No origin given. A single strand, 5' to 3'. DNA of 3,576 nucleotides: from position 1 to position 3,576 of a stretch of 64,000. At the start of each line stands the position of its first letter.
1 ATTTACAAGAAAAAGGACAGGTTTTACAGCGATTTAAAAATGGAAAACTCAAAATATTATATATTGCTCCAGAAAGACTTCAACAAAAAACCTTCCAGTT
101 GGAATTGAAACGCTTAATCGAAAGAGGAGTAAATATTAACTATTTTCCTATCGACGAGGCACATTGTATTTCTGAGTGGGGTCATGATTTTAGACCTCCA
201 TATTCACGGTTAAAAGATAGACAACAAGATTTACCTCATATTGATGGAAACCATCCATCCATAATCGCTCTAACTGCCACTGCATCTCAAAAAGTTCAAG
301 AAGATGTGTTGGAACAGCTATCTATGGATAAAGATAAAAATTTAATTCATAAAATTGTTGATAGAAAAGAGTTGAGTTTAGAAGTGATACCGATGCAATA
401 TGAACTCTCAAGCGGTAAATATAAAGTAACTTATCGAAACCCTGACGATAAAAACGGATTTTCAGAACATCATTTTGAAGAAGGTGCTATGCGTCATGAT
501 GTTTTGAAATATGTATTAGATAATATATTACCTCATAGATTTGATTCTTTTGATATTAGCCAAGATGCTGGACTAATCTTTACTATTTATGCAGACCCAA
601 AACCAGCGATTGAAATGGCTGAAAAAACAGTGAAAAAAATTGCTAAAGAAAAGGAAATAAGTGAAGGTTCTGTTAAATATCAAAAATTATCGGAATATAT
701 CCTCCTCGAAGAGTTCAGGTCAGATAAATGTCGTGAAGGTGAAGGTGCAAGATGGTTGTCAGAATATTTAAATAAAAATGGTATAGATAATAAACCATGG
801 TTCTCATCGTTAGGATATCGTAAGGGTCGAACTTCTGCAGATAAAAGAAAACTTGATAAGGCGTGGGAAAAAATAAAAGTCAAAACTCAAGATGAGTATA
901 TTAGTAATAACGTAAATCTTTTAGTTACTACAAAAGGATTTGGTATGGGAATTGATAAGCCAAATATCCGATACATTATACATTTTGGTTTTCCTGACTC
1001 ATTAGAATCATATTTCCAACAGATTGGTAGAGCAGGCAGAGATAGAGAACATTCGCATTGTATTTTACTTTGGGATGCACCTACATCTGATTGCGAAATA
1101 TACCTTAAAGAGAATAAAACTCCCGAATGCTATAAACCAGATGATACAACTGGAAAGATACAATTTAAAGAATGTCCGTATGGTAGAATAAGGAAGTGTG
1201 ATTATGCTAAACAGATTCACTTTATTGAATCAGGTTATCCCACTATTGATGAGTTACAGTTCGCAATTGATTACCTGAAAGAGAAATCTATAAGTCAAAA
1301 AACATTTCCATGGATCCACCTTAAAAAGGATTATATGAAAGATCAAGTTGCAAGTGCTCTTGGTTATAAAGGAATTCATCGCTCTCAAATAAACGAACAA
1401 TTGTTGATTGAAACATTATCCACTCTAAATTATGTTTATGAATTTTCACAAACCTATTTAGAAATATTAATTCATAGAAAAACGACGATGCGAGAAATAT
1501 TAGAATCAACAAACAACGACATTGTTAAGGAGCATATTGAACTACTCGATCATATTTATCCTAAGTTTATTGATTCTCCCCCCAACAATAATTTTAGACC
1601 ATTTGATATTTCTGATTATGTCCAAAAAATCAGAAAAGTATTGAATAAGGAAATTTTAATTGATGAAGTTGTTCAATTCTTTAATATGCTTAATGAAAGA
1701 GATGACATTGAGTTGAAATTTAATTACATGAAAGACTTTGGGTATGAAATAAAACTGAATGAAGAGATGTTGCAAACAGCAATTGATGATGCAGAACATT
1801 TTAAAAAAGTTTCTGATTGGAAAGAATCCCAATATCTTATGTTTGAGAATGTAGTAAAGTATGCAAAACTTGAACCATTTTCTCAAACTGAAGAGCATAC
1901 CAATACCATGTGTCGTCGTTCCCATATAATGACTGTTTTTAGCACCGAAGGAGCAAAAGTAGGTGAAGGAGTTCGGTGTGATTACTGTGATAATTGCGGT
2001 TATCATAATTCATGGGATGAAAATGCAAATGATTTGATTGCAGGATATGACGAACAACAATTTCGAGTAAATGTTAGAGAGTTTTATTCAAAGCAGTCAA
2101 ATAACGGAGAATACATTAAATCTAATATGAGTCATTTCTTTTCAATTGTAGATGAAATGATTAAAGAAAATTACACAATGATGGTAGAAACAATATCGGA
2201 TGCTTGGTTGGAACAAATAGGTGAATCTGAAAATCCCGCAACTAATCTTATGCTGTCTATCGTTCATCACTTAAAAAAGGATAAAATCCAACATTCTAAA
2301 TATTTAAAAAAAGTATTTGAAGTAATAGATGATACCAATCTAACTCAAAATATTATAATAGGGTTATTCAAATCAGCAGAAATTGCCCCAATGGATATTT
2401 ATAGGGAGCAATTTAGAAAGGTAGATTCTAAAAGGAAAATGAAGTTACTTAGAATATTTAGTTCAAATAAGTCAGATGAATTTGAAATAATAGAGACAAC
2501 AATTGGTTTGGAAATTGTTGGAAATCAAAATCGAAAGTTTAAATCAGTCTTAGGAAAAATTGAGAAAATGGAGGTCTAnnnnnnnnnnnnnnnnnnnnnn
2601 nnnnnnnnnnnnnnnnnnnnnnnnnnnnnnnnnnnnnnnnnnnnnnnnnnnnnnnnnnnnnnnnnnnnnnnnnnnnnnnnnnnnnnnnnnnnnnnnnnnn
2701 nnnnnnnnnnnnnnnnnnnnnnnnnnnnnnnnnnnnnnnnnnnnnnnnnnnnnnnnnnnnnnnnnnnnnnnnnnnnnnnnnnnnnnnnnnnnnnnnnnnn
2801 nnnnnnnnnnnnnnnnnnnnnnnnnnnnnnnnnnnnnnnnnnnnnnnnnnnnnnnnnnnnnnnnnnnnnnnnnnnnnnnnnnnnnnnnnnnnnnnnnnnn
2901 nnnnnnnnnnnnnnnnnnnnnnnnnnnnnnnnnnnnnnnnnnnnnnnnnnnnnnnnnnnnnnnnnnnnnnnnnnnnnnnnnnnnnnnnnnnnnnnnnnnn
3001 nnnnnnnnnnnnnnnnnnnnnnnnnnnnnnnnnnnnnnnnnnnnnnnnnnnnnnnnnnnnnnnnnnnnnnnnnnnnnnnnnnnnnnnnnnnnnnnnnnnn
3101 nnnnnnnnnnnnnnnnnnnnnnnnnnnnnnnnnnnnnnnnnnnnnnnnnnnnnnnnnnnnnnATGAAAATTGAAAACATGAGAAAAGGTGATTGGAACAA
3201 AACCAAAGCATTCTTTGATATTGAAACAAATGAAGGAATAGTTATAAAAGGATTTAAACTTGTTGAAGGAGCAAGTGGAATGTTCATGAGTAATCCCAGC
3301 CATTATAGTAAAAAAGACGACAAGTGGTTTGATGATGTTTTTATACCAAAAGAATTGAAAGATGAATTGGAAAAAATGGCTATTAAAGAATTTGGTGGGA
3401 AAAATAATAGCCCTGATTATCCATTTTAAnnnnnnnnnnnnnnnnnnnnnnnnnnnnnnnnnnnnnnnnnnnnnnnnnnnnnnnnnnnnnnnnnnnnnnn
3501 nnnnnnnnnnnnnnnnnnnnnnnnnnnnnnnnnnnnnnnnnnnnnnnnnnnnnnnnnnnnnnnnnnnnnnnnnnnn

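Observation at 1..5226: Translationally coupled six-gene accessory operon: atypical RecQ-family helicase, coiled-coil, SpoVG-fold, ADP-ribosylglycohydrolase, two-TM peptide, orphan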

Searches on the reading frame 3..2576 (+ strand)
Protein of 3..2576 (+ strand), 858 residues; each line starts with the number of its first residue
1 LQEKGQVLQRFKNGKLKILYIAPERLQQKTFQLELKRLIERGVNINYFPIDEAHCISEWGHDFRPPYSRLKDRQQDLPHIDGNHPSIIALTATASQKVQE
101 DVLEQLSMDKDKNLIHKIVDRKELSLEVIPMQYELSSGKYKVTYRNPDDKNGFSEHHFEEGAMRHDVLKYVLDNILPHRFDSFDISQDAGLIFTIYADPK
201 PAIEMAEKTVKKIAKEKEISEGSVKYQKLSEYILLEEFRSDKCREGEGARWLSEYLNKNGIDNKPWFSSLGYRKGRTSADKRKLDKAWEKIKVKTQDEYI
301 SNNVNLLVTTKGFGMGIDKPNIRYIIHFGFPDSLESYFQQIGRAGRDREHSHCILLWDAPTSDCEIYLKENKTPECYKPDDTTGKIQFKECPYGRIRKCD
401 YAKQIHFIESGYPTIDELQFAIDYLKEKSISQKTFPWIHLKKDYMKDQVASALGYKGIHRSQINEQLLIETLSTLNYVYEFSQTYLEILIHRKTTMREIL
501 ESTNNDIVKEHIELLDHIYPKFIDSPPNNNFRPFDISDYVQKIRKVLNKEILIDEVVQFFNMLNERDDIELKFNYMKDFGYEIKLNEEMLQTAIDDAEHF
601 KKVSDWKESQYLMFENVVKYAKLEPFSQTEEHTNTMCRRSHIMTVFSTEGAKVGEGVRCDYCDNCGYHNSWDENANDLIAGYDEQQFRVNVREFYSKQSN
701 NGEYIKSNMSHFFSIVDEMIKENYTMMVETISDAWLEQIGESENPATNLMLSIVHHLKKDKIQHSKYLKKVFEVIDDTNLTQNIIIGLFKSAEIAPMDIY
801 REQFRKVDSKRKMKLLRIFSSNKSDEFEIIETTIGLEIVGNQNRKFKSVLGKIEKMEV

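Call 5: search_protein_families(library=pfam, proteins=[window:3-2576:+], max_evalue=0.1)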
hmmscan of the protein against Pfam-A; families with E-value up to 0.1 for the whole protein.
window:3-2576:+ (858 aa): 4 families
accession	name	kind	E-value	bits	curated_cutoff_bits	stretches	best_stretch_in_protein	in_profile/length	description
PF00271.37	Helicase_C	-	2e-11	44.6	23.5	1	295-347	57-109/110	Helicase conserved C-terminal domain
PF00270.35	DEAD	-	2.7e-06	27.7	26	1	6-100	87-166/167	DEAD/DEAH box helicase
PF16124.10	RecQ_Zn_bind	-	0.0031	18.6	25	1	633-665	35-65/66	RecQ zinc-binding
PF21957.2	Zn_ribbon_16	-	0.043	14.2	27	0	630-675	13-60/65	Zinc beta-ribbon finger, putative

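Call 6: search_protein_families(library=padloc, proteins=[window:3-2576:+], max_evalue=0.1)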
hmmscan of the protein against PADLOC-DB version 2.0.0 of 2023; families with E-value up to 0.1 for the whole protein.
window:3-2576:+ (858 aa): 24 families
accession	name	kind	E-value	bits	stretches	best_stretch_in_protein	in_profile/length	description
PDLC02864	DpdF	-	1.2e-58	197.3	2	2-132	99-218/610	DpdF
PDLC03928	PsyrT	-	7e-56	187.9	2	3-134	103-226/689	-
PDLC02861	DpdF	-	2.5e-52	176.1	2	3-129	106-221/611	DpdF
PDLC02870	DpdF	-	9.8e-48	160.9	2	3-131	91-208/534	DpdF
PDLC02868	DpdF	-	7.5e-35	117.9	2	288-413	628-747/1078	DpdF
PDLC02865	DpdF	-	3.1e-31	105.9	2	6-109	840-933/1499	DpdF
PDLC02859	DpdF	-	4.9e-29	99.2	2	15-126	190-292/545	DpdF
PDLC02872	DpdF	-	3e-27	93.5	2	275-356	428-504/859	DpdF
PDLC02855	DpdF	-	1.1e-26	91.4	2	299-358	421-480/825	DpdF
PDLC02857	DpdF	-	9.7e-21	71.5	2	275-357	461-538/911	DpdF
PDLC01089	C3a193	-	3.6e-20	70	2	292-351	527-586/983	poss. alt. Cas3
PDLC02863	DpdF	-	8.3e-16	55.9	1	292-360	89-157/488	DpdF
PDLC02867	DpdF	-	3.7e-15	53.3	2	297-357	418-478/855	DpdF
PDLC02862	DpdF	-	2.4e-14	50.2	2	297-359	403-465/811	DpdF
PDLC02860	DpdF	-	1.8e-12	44.7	1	301-358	163-218/547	DpdF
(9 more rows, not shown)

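Call 7: search_protein_families(library=ncbifam, proteins=[window:3-2576:+], max_evalue=0.1)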
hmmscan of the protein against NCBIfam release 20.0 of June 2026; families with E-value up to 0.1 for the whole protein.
window:3-2576:+ (858 aa): 21 families
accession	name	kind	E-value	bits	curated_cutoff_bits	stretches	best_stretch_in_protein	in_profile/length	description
TIGR01389.1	recQ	equivalog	3.4e-58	197.5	640.2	2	2-132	90-209/591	DNA helicase RecQ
TIGR00614.1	recQ_fam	subfamily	2.8e-56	191.3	219.8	2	3-130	89-207/470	RecQ family ATP-dependent DNA helicase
NF008279.0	PRK11057.1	equivalog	1.5e-40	139.2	1015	2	3-116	103-206/608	ATP-dependent DNA helicase RecQ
NF041063.1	DpdF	equivalog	6.4e-34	117.6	550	2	289-359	425-484/813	protein DpdF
TIGR03817.1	DECH_helic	hypoth_equivalog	1.4e-05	23.6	874.1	1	301-356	327-382/742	helicase/secretion neighborhood putative DEAH-box helicase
NF038326.1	DISARM_DrmAL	exception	1.9e-05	22.3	999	1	288-348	1085-1144/1329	DISARM system helicase DrmA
NF008163.0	PRK10917.1-1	equivalog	2.1e-05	23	796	1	292-363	531-603/692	ATP-dependent DNA helicase RecG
NF008394.0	PRK11192.1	equivalog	2.9e-05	23.1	507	1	298-358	292-352/441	ATP-dependent RNA helicase SrmB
NF003419.0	PRK04837.1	equivalog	5.8e-05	22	588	1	290-355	293-358/424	ATP-dependent RNA helicase RhlB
NF053631.1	RNA_helic_CshA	equivalog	0.00014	20.9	646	1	298-350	282-334/434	degradosome RNA helicase CshA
NF008166.0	PRK10917.1-4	equivalog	0.00037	18.7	864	1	292-363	544-616/705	ATP-dependent DNA helicase RecG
NF002340.1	PRK01297.1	equivalog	0.00049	19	564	1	291-349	287-345/372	ATP-dependent RNA helicase RhlB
NF041067.1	DpdJ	equivalog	0.0016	16.2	800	1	292-349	561-618/1482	protein DpdJ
NF053711.1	RNA_heli_RhlE1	exception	0.0032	16.3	750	1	291-355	282-346/434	RNA helicase RhlE1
NF053710.1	RNA_heli_RhlE2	exception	0.0032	15.9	925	1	292-354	288-350/635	RNA helicase RhlE2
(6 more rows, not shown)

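Call 8: search_protein_families(library=phrogs, proteins=[window:3-2576:+], max_evalue=0.1)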
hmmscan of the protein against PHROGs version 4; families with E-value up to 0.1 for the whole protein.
window:3-2576:+ (858 aa): 4 families
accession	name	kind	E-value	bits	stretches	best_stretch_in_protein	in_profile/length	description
phrog_33220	-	unknown function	5.1e-33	114.5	2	3-129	893-1014/1558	-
phrog_16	-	DNA, RNA and nucleotide metabolism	2.8e-06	26.8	1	296-436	535-659/986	DNA helicase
phrog_1631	-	integration and excision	0.053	14.3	0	717-782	88-153/167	transposase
phrog_18444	-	unknown function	0.073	14.1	0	695-732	22-59/66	-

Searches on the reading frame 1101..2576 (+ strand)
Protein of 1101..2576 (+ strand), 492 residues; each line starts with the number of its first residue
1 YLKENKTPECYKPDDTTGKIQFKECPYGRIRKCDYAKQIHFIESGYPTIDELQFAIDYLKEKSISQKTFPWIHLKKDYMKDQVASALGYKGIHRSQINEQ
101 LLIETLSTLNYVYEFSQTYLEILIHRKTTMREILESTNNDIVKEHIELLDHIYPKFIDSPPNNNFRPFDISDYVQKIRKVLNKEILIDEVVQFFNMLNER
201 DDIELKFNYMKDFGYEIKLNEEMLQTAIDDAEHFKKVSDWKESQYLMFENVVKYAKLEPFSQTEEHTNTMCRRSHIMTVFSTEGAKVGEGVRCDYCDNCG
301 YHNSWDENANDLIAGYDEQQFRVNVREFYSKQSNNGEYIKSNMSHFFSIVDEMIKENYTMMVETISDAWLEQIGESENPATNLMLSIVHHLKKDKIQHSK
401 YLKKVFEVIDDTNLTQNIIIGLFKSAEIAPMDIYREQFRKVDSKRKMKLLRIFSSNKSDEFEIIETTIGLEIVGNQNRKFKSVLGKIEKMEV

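Call 53: search_protein_representatives(protein=window:1101-2576:+)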
Query: 492 residues. Proteins with E-value up to 0.001 (for the whole library): 8; up to 1e-10: 7; up to 1e-30: 4. The best 8 are listed.
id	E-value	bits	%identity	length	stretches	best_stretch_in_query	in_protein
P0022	5.7e-111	388.2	43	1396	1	7-480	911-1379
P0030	2.4e-61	224.6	32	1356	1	7-389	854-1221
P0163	1.1e-55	206.0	47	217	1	277-491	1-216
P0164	1.9e-50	188.7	33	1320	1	7-388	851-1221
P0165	3.8e-14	68.9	35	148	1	351-490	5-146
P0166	7.1e-13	64.8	35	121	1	130-238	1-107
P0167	8.3e-11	57.9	42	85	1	108-186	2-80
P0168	2.5e-05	39.9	26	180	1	355-474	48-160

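Call 78: find_encoding_contigs(protein=P0164, flank=8000, max_places=2)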
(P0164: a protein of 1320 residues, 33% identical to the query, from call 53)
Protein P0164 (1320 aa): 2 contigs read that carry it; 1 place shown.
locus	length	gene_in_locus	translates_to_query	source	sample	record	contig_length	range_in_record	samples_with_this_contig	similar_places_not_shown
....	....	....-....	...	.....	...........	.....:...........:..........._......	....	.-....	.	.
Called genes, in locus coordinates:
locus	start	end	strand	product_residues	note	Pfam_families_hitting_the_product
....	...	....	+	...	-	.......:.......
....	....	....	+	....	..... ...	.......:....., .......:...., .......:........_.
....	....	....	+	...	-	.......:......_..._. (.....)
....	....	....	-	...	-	-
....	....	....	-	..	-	?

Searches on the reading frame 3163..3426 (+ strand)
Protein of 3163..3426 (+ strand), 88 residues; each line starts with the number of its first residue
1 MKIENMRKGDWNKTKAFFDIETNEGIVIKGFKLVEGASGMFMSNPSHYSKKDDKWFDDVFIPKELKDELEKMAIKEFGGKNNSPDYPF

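Call 5: search_protein_families(library=pfam, proteins=[window:3163-3426:+], max_evalue=0.1)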
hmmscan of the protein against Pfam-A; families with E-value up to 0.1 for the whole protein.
window:3163-3426:+ (88 aa): 2 families
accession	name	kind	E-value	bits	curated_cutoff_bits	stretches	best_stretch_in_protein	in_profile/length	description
PF04026.17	SpoVG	-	3.9e-09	37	29.6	1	2-77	7-80/82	SpoVG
PF09109.15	Xol-1_GHMP-like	-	0.0093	16.2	25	1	22-61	104-141/196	Switch protein XOL-1, GHMP-like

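Call 6: search_protein_families(library=padloc, proteins=[window:3163-3426:+], max_evalue=0.1)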
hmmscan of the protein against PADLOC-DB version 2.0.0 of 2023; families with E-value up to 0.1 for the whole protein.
window:3163-3426:+ (88 aa): 0 families

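Call 7: search_protein_families(library=ncbifam, proteins=[window:3163-3426:+], max_evalue=0.1)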
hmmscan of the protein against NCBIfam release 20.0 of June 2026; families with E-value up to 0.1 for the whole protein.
window:3163-3426:+ (88 aa): 1 family
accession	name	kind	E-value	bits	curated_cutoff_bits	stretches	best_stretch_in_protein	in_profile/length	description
NF009749.0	PRK13259.1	equivalog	1.4e-05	25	108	1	12-81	15-84/96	septation regulator SpoVG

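Call 8: search_protein_families(library=phrogs, proteins=[window:3163-3426:+], max_evalue=0.1)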
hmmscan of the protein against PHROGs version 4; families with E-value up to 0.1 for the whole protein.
window:3163-3426:+ (88 aa): 1 family
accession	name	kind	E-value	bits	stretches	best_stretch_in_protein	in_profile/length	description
phrog_27338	-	unknown function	0.00081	20.9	1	17-78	21-86/103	-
